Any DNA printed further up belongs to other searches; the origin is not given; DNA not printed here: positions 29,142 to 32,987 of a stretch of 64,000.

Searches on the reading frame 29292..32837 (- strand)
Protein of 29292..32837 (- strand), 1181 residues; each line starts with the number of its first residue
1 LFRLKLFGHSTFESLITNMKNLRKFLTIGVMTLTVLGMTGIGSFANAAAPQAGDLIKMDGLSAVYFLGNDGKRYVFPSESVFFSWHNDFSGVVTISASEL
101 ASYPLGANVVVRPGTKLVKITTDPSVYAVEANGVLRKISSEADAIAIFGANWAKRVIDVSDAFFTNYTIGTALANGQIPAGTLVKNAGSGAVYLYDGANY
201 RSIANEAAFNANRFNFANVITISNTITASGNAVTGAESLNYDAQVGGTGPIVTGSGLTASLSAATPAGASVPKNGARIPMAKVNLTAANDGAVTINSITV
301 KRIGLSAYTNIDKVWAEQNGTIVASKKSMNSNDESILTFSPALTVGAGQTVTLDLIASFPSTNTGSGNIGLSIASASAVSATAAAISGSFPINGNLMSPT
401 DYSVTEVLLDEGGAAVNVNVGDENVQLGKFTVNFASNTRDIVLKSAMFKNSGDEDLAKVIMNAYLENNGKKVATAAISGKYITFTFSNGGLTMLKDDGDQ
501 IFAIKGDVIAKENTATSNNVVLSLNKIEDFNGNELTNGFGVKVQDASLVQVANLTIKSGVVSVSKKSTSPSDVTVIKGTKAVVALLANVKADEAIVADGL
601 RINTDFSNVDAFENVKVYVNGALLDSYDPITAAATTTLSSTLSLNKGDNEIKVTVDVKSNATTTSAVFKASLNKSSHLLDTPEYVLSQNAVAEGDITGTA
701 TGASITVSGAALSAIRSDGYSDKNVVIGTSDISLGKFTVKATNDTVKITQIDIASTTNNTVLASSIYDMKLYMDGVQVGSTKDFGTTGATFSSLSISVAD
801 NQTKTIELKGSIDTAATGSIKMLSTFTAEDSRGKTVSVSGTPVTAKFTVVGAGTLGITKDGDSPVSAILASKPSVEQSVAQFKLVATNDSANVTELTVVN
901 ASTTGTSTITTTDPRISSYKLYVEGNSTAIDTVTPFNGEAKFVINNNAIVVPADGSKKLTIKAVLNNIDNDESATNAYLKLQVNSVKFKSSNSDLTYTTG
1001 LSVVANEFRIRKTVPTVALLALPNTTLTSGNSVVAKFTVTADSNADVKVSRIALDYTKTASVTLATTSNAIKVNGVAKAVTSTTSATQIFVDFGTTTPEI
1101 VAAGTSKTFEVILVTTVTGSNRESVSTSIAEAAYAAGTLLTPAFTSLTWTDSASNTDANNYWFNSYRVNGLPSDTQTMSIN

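Call 5: search_protein_families(library=pfam, proteins=[window:29292-32837:-], max_evalue=0.01)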
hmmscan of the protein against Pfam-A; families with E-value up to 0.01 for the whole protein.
window:29292-32837:- (1181 aa): 0 families

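Call 6: search_protein_families(library=ncbifam, proteins=[window:29292-32837:-], max_evalue=0.01)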
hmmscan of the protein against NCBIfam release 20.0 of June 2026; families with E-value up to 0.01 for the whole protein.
window:29292-32837:- (1181 aa): 0 families

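Call 35: search_solved_structures(query=window:29292-32783:-, max_evalue=1)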
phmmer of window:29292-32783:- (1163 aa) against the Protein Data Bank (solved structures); distinct sequences matched with E-value up to 1: 0.

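Call 61: find_homologous_proteins(query=window:29292-32783:-, max_evalue=0.00001)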
Query window:29292-32783:- (1163 aa): 825 proteins with E <= 0.00001 among 8000 candidates; the best 120 are listed.
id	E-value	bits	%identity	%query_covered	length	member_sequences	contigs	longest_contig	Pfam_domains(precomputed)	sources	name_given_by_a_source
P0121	0.0e+0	2375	100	99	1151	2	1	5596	-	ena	-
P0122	0.0e+0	1893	80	100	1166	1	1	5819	-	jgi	-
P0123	0.0e+0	1883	79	99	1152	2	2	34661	-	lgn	-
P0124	0.0e+0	1655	71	99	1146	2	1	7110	-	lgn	-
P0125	0.0e+0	1598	68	100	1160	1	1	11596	-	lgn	-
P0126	0.0e+0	1526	65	100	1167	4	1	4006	-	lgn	-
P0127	0.0e+0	1518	65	99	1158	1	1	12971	-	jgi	-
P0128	0.0e+0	1510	65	99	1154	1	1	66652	-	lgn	-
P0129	0.0e+0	1487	64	100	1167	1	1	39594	-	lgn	-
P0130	0.0e+0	1480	64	100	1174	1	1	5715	-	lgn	-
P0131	0.0e+0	1469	64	100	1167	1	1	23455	-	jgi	-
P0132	0.0e+0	1448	63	99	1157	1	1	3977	-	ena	-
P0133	0.0e+0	1440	63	99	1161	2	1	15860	-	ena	-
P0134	0.0e+0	1374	61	100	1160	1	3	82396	-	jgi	jgi:hypothetical protein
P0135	0.0e+0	1316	60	100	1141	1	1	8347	-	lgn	-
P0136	0.0e+0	1304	59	99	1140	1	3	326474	-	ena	-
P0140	0.0e+0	1270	58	100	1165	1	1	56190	-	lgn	-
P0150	0.0e+0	1228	57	100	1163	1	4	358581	-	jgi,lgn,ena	-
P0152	0.0e+0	1218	57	100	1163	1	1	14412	-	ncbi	ncbi:MAG: hypothetical protein WAW11_05270 [Patescibacteria group bacterium]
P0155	0.0e+0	1208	55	100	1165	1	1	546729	-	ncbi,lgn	-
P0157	0.0e+0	1200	54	100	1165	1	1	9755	-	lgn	-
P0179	0.0e+0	1145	54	100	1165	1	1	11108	-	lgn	-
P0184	0.0e+0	1140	54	100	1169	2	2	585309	-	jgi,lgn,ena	-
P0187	0.0e+0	1137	53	99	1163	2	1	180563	-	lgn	-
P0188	0.0e+0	1137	53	99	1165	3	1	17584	-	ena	-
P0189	0.0e+0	1137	52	100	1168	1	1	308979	-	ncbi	-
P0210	0.0e+0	1080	52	100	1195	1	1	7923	-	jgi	-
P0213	0.0e+0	1066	50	100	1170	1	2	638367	-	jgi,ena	jgi:hypothetical protein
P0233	2.9e-292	991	49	94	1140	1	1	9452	-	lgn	-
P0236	6.4e-289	980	50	94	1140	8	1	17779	-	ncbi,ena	-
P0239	1.8e-287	975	48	97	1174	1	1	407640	-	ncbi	-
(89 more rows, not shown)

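Call 64: find_encoding_contigs(protein=P0239, flank=10000, max_places=1)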
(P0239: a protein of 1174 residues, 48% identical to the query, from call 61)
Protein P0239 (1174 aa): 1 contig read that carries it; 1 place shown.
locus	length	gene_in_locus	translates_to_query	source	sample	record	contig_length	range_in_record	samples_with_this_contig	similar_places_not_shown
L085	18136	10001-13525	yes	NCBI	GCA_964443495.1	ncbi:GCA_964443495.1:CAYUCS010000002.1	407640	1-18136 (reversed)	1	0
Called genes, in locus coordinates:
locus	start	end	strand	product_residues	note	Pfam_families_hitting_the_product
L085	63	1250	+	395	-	-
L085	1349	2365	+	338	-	-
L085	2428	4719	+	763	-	PF00069:Pkinase, PF07714:PK_Tyr_Ser-Thr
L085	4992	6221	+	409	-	PF07690:MFS_1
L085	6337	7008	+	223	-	-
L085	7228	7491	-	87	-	PF12728:HTH_17 (faint)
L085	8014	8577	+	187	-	PF04542:Sigma70_r2, PF08281:Sigma70_r4_2, PF04545:Sigma70_r4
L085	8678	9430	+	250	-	PF18915:DUF5667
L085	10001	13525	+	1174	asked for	-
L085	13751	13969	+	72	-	-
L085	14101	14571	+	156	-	-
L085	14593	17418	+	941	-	PF00932:LTD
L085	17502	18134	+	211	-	?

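Call 65: find_encoding_contigs(protein=P0213, flank=10000, max_places=1)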
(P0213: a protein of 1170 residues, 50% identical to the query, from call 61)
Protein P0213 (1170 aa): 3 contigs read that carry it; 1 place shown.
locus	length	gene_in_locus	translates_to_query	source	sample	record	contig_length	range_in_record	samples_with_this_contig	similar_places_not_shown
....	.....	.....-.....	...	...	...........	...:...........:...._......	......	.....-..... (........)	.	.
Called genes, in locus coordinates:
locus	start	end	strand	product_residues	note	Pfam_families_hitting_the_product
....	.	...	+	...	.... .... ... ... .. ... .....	-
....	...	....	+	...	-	-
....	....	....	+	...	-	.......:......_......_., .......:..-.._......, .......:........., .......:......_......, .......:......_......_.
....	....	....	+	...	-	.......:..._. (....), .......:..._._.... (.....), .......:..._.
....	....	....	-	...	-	-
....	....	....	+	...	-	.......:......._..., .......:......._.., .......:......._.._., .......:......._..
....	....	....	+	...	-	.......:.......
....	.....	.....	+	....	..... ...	-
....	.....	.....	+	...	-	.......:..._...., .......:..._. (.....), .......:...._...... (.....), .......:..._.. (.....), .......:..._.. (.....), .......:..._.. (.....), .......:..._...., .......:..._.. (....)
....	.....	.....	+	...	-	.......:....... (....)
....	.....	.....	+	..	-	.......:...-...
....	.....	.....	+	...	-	-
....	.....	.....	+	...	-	-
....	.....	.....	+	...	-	-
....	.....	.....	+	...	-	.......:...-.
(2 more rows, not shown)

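Call 66: find_encoding_contigs(protein=P0155, flank=10000, max_places=1)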
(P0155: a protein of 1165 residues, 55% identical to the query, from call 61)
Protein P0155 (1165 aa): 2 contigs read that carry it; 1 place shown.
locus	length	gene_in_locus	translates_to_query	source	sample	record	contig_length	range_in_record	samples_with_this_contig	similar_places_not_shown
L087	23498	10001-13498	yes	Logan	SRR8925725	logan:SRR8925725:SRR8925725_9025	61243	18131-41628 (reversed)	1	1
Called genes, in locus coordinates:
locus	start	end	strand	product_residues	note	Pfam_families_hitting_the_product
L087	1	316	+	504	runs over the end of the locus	PF04851:ResIII (weak), PF00270:DEAD, PF00271:Helicase_C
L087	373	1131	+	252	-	PF11554:DUF3232 (weak)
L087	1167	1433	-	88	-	-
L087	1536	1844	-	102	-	-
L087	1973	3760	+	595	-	PF01411:tRNA-synt_2c, PF07973:tRNA_SAD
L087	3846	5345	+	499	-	-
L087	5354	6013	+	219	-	PF13529:Peptidase_C39_2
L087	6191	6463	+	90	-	PF00216:Bac_DNA_binding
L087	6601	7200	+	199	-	-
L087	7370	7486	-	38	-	-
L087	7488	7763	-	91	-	PF12728:HTH_17 (weak)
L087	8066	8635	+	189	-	PF04542:Sigma70_r2, PF08281:Sigma70_r4_2, PF04545:Sigma70_r4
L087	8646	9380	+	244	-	-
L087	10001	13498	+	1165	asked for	-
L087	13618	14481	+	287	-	PF03721:UDPG_MGDP_dh_N, PF00984:UDPG_MGDP_dh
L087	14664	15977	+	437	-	PF01943:Polysacc_synt, PF13440:Polysacc_synt_3, PF03023:MurJ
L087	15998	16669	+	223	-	-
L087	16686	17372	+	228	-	PF13489:Methyltransf_23, PF13847:Methyltransf_31 (weak), PF08241:Methyltransf_11, PF08242:Methyltransf_12 (weak), PF13649:Methyltransf_25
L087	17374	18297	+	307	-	PF00535:Glycos_transf_2 (weak)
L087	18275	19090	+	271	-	-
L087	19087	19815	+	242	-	PF13489:Methyltransf_23, PF13847:Methyltransf_31, PF08241:Methyltransf_11, PF08242:Methyltransf_12 (weak), PF13649:Methyltransf_25 (weak)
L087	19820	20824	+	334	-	-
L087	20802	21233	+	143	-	PF05523:FdtA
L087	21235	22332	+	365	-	PF00155:Aminotran_1_2, PF00266:Aminotran_5 (weak), PF01041:DegT_DnrJ_EryC1, PF01053:Cys_Met_Meta_PP (weak), PF01212:Beta_elim_lyase (faint)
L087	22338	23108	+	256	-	PF00535:Glycos_transf_2, PF10111:Glyco_tranf_2_2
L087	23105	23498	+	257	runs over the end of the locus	PF05050:Methyltransf_21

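Call 67: find_encoding_contigs(protein=P0189, flank=10000, max_places=1)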
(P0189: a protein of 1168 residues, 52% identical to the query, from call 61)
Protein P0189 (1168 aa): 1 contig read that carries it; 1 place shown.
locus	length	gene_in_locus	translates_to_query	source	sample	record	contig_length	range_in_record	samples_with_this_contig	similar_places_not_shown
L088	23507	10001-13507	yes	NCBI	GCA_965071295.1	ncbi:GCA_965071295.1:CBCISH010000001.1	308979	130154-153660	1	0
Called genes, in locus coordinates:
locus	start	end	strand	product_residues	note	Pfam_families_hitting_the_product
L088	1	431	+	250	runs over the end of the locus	-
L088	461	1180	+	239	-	PF08713:DNA_alkylation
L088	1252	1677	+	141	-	-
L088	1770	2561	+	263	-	PF04402:SIMPL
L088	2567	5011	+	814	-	PF01071:GARS_A (weak), PF02655:ATP-grasp_3, PF02786:CPSase_L_D2, PF07478:Dala_Dala_lig_C (weak), PF13535:ATP-grasp_4, PF15632:ATPgrasp_Ter (weak), PF18603:LAL_C2, PF07478:Dala_Dala_lig_C, +3 more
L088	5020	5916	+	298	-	PF13480:Acetyltransf_6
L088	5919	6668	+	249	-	PF00856:SET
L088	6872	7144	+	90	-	PF00216:Bac_DNA_binding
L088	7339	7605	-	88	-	-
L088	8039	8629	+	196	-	PF04542:Sigma70_r2, PF08281:Sigma70_r4_2, PF04545:Sigma70_r4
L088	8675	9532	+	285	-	-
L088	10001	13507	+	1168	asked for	-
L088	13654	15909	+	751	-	PF04932:Wzy_C, PF13414:TPR_11 (faint), PF23914:TPR_CcmH_CycH (faint), PF13428:TPR_14 (faint), PF13431:TPR_17 (faint), PF00515:TPR_1, PF07719:TPR_2 (weak), PF13181:TPR_8 (weak), +1 more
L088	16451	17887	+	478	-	PF13727:CoA_binding_3, PF02397:Bac_transf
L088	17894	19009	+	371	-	PF13439:Glyco_transf_4, PF00534:Glycos_transf_1, PF13692:Glyco_trans_1_4, PF13524:Glyco_trans_1_2 (weak)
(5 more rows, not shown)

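Call 68: predict_structure(alignment_id=A2)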
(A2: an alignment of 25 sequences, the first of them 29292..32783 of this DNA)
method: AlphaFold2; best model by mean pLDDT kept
length: 1163 residues; sequences in the alignment: 25
mean_pLDDT: 77.1   pTM: 0.39
mean pLDDT of the five models: 77.1, 77.0, 75.3, 74.8, 73.8
residues with pLDDT >= 90: 212; 70-90: 694; 50-70: 146; < 50: 111
segments of 3 or more residues with pLDDT < 50: 1-43, 49-55, 63-91, 220-236, 1118-1121, 1136-1141
pLDDT, mean of each block of 10 residues (from residue 1): 24 23 24 38 46 48 46 37 38 66 77 70 80 75 56 76 82 81 79 68 78 68 28 49 76 71 85 76 86 84 76 86 74 86 67 86 77 82 78 74 83 79 87 86 89 88 86 81 89 67 80 80 69 80 83 84 91 85 86 88 89 68 87 92 75 80 82 79 87 87 85 88 89 86 84 90 74 88 90 86 91 83 90 87 82 81 93 92 78 87 91 90 91 91 89 70 92 86 88 74 86 91 77 89 87 91 86 84 88 91 82 61 62 53 59 70 73
secondary structure, 60 per line:
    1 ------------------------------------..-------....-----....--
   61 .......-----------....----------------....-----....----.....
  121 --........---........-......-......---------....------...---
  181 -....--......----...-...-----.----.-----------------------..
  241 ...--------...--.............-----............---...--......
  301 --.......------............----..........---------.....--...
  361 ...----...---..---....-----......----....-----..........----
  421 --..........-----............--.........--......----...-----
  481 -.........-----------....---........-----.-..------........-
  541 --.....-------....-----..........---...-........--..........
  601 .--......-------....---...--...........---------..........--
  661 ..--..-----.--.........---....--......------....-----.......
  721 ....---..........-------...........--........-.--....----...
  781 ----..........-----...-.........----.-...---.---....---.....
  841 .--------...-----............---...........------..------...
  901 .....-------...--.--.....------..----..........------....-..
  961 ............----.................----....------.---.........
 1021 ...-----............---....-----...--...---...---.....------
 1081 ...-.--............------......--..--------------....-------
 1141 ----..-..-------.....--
elements in order (helices of 4 or more, strands of 3 or more residues): E46-49 E55-58 H61-67 H79-82 E99-102 E108-111 E116-120 H123-130 H134-137 E138-141 H143-148 E150-155 E165-168 E175-177 E182-185 H188-193 E202-204 E239-243 E252-254 E257-269 E275-286 E295-300 E303-309 E316-327 E332-341 E351-355 E361-363 E368-370 E379-382 E388-393 E398-401 E407-416 E423-432 H438-441 E442-449 E452-460 E463-468 E473-475 E482-490 E502-505 E512-516 E532-539 E543-547 E555-558 E564-573 E577-579 E581-588 E594-601 E604-609 E617-620 E624-626 E629-639 E649-655 E678-683 E687-690 E693-698 E705-708 E714-724 E728-737 E748-755 E758-765 E770-773 E778-780 E785-794 E800-802 E804-812 E819-821 E829-832 E836-841 E850-852 E858-869 E873-883 E898-905 E913-915 E921-925 E938-947 H954-957 E959-972 E977-993 E998-1001 E1012-1023 E1029-1040 E1044-1047 E1053-1055 E1058-1060 E1064-1066 E1070-1074 E1081-1083 E1088-1099 E1106-1111 E1130-1133 E1157-1161

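Call 71: fold_search(model_id=the predicted structure, library=pdb)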
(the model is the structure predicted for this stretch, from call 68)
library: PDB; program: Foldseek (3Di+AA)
matches with E <= 10: 1777; with E <= 0.001: 209
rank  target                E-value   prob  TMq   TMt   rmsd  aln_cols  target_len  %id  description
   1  9ijj_h                2.9e-14  1.00  0.11  0.10  29.3       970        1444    8  In situ structure of the central apparatus in mouse sperm axoneme. (released 2025-06-04)
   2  7som_D                4.0e-14  1.00  0.10  0.08  35.4      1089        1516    9  Ciliary C2 central pair apparatus isolated from Chlamydomonas reinhardtii (released 2022-04-13)
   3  8beg_B                1.3e-13  1.00  0.12  0.18  25.2       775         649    9  Structure of Ig-like domains from PrgB (released 2022-11-30)
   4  9ijj_4I               1.3e-13  1.00  0.16  0.08  36.5       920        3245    9  In situ structure of the central apparatus in mouse sperm axoneme. (released 2025-06-04)
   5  9ijj_C                2.9e-13  1.00  0.11  0.12  29.1       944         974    8  In situ structure of the central apparatus in mouse sperm axoneme. (released 2025-06-04)
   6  9ijj_4G               7.0e-13  1.00  0.11  0.05  40.8      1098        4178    8  In situ structure of the central apparatus in mouse sperm axoneme. (released 2025-06-04)
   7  8beg_A                1.2e-12  1.00  0.13  0.18  25.7       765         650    9  Structure of Ig-like domains from PrgB (released 2022-11-30)
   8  7s64_A                1.5e-11  1.00  0.09  0.08  51.9      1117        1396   10  Intermediate-form oocyte/egg Alpha-2-Macroglobulin (A2Moo) tetramer (released 2022-01-05)
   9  6tav_C                1.6e-11  1.00  0.10  0.09  51.2      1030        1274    9  Crystal structure of endopeptidase-induced alpha2-macroglobulin (released 2021-05-12)
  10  9ijj_4H               2.2e-11  1.00  0.13  0.06  26.5      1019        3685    8  In situ structure of the central apparatus in mouse sperm axoneme. (released 2025-06-04)
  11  6tav_D                4.4e-11  1.00  0.10  0.09  50.3      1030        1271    8  Crystal structure of endopeptidase-induced alpha2-macroglobulin (released 2021-05-12)
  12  3cu7_A                5.0e-11  1.00  0.08  0.06  48.2      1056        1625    9  Human Complement Component 5 (released 2008-06-10)
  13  8t2v_A                6.9e-11  1.00  0.12  0.14  27.9       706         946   11  Cryo-EM Structures of Full-length Integrin alphaIIbbeta3 in Native Lipids (released 2023-07-26)
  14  4u4j                  7.6e-11  1.00  0.08  0.06  48.3      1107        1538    9  Crystal structure of Salmonella alpha-2-macroglobulin mutant Y1175G (released 2014-09-17)
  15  3cu7_B                9.6e-11  1.00  0.08  0.07  48.2      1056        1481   10  Human Complement Component 5 (released 2008-06-10)
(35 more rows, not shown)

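Call 75: search_protein_families(library=pfam, proteins=[window:29292-32783:-], max_evalue=10)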
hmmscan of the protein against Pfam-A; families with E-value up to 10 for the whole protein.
window:29292-32783:- (1163 aa): 2 families
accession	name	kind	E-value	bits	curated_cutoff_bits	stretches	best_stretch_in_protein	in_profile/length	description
PF13364.12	BetaGal_ABD2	-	0.052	14.7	23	1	586-640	57-109/112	Beta-galactosidase second all-beta domain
PF14873.11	BNR_assoc_N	-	2.6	8.2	25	1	614-649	105-140/153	N-terminal domain of BNR-repeat neuraminidase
